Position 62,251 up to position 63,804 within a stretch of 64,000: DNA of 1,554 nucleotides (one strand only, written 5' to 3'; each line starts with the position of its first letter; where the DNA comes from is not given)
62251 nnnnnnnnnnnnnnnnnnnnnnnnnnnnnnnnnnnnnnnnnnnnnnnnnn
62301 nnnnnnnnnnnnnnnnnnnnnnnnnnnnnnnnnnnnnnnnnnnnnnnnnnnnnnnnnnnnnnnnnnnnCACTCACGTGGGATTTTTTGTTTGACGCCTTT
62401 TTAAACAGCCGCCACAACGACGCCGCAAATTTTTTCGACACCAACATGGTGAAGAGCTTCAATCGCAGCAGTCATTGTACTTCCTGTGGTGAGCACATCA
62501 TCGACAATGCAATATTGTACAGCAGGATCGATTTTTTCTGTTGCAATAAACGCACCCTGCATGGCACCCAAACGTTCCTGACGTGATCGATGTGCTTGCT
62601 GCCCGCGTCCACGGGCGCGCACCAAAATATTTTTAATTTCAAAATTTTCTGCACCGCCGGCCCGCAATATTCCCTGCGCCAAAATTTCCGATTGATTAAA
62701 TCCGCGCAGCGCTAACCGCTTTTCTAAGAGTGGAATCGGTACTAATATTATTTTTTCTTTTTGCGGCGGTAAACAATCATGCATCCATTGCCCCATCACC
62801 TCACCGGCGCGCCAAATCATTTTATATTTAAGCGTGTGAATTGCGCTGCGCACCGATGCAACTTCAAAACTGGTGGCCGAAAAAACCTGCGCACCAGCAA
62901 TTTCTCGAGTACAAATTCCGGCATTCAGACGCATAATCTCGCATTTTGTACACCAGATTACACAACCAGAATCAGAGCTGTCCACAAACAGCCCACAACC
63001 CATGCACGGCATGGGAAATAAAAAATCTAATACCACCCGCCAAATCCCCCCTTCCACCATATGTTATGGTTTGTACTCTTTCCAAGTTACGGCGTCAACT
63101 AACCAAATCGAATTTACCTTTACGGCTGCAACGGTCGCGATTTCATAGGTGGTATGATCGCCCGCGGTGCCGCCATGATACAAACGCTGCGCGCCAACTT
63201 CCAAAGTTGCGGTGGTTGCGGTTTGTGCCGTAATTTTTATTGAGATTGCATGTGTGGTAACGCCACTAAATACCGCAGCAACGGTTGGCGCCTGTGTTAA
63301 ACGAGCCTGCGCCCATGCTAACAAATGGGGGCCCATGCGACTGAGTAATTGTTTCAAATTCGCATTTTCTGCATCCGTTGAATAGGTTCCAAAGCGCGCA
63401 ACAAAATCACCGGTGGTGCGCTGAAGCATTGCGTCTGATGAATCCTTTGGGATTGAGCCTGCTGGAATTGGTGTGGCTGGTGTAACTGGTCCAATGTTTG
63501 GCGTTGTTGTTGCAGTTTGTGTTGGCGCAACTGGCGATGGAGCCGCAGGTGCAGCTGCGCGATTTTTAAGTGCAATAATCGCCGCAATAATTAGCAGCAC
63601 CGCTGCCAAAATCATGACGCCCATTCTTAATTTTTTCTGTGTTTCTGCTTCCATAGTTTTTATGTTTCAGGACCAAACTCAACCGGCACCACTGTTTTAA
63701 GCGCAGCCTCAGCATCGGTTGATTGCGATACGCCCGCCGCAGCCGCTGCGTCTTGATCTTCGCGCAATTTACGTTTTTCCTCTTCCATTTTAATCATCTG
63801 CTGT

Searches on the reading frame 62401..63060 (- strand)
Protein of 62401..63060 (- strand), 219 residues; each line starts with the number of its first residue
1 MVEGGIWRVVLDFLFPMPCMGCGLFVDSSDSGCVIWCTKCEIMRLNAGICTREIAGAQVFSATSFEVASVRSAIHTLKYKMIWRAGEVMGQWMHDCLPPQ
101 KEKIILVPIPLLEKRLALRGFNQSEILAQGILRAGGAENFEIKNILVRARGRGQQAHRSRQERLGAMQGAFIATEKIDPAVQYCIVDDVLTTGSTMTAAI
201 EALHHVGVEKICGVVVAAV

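Call 44: search_protein_families(library=pfam, proteins=[window:62401-63060:-], max_evalue=0.001)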
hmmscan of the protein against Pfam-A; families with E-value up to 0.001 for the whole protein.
window:62401-63060:- (219 aa): 2 families
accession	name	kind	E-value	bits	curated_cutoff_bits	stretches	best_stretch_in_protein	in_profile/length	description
PF00156.33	Pribosyltran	-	7.4e-07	29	26.3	1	185-217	92-124/158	Phosphoribosyl transferase domain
PF14681.12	UPRTase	-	1.6e-05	25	27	1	119-215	61-157/206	Uracil phosphoribosyltransferase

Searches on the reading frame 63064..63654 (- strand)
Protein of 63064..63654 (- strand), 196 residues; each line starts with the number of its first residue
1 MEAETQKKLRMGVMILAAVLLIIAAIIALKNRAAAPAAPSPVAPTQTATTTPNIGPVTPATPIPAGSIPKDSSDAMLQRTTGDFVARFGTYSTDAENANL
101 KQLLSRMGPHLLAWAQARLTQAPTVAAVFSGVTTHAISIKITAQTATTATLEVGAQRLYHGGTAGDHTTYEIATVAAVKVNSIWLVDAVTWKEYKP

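Call 44: search_protein_families(library=pfam, proteins=[window:63064-63654:-], max_evalue=0.001)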
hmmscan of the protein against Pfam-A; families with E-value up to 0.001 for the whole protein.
window:63064-63654:- (196 aa): 0 families

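Call 70: find_encoding_contigs(protein=window:63064-63654:-, flank=10000, max_places=4)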
Protein window:63064-63654:- (196 aa): 7 contigs read that carry it; 4 places shown.
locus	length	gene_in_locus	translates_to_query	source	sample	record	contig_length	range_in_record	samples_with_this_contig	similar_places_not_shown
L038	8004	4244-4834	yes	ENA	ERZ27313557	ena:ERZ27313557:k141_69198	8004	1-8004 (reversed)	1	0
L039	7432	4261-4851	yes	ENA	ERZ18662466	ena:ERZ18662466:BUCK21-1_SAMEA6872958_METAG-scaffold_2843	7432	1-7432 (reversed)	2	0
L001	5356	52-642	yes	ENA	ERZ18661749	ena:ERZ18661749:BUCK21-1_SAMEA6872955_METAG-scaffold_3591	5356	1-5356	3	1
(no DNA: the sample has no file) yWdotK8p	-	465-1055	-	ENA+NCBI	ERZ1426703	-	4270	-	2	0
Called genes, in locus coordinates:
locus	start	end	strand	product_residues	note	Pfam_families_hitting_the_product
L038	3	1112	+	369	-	?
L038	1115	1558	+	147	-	PF12666:PrgI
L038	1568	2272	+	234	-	PF26593:TraC-like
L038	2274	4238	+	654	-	PF19044:P-loop_TraG, PF01935:DUF87, PF12846:AAA_10 (faint)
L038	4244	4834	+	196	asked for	-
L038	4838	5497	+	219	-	PF14681:UPRTase (faint), PF00156:Pribosyltran (weak)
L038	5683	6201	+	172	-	-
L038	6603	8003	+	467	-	?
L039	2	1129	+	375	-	?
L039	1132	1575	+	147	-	PF12666:PrgI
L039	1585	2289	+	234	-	PF26593:TraC-like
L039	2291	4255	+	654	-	PF19044:P-loop_TraG, PF01935:DUF87, PF12846:AAA_10 (faint)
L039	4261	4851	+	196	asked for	-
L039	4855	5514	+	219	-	PF14681:UPRTase (faint), PF00156:Pribosyltran (weak)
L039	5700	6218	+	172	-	-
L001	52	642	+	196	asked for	-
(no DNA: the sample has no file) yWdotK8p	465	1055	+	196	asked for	-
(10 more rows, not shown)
